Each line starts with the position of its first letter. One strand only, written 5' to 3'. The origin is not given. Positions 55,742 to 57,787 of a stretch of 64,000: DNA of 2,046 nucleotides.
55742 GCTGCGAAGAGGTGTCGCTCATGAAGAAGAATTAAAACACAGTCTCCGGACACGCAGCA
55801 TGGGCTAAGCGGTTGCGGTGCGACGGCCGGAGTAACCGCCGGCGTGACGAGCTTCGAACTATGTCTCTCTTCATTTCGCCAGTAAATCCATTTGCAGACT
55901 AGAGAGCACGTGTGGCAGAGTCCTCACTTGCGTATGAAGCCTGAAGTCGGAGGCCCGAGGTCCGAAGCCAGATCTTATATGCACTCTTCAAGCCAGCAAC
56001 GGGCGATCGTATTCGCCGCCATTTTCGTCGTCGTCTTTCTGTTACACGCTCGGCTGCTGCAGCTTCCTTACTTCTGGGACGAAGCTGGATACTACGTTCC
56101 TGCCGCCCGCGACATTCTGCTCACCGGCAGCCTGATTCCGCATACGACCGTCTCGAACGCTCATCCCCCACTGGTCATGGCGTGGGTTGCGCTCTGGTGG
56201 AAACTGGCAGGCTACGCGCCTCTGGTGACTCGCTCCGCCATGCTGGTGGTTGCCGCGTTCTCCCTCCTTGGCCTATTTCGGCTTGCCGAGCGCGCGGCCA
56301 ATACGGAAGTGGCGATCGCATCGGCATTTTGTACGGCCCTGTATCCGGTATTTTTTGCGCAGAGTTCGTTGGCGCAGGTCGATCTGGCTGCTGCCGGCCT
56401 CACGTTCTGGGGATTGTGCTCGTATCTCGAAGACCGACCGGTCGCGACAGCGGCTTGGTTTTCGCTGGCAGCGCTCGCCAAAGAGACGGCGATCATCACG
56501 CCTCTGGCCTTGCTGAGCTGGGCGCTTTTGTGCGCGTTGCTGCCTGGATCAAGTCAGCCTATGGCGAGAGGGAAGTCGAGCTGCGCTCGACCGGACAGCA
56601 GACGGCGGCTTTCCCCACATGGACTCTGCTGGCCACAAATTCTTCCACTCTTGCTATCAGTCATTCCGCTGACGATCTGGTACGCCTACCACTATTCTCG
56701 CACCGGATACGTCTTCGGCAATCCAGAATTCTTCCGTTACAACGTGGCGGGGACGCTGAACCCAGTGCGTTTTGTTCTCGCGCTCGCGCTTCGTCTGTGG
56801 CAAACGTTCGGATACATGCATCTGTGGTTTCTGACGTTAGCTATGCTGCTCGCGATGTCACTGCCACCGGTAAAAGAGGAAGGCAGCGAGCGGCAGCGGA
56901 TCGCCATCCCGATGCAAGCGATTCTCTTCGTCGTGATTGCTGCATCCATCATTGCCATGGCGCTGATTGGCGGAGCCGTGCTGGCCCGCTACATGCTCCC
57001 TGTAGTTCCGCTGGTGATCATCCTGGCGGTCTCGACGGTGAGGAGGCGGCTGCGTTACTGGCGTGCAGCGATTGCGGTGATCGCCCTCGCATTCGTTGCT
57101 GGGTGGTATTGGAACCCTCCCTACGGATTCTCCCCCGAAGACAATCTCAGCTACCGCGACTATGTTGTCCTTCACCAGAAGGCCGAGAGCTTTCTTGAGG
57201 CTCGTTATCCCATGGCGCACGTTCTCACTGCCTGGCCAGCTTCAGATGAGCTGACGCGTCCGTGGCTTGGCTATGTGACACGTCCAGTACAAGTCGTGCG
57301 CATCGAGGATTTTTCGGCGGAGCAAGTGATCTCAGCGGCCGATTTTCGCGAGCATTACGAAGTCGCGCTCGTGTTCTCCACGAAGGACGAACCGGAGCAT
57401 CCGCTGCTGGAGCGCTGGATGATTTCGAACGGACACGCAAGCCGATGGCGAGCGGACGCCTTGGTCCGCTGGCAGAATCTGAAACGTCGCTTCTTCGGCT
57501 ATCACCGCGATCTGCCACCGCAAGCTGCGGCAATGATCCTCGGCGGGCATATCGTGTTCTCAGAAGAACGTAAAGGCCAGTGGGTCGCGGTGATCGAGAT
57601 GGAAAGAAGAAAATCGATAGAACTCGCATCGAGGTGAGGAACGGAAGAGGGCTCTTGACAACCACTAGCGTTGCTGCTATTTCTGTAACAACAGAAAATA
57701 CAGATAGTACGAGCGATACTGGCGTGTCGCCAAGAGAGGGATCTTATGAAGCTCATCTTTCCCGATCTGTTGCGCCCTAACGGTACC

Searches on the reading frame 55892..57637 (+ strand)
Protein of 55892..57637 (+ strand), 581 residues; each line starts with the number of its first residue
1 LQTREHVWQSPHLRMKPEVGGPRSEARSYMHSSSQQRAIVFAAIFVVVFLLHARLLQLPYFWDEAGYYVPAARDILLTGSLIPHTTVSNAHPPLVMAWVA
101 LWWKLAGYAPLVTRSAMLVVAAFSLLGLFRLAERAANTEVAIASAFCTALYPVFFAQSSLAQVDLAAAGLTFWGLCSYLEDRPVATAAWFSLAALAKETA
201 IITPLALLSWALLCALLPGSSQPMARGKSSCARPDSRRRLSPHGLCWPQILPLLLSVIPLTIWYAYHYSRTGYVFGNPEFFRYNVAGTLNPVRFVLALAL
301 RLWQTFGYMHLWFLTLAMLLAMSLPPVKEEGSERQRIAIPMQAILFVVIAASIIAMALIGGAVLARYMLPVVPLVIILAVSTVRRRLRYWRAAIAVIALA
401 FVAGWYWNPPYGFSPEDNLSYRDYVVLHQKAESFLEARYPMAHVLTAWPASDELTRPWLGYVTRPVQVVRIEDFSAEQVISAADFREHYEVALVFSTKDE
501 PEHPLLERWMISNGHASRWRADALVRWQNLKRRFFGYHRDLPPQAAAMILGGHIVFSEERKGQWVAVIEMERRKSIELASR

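Call 54: search_protein_families(library=pfam, proteins=[window:55892-57637:+], max_evalue=0.0001)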
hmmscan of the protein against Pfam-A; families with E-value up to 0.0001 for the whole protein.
window:55892-57637:+ (581 aa): 1 family
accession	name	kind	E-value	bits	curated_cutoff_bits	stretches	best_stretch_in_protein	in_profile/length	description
PF13231.12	PMT_2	-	7.4e-07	29.9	26.1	1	91-213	2-131/160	Dolichyl-phosphate-mannose-protein mannosyltransferase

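Call 73: search_protein_families(library=ncbifam, proteins=[window:55892-57637:+], max_evalue=0.001)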
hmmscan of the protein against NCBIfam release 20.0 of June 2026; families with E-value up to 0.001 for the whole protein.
window:55892-57637:+ (581 aa): 1 family
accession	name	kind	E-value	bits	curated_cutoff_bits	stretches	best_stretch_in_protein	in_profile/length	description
NF046093.1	AZOBR_p60025_fam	subfamily_domain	0.00046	19.5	150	1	96-209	100-209/232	AZOBR_p60025 family cell surface glycopolymer formation protein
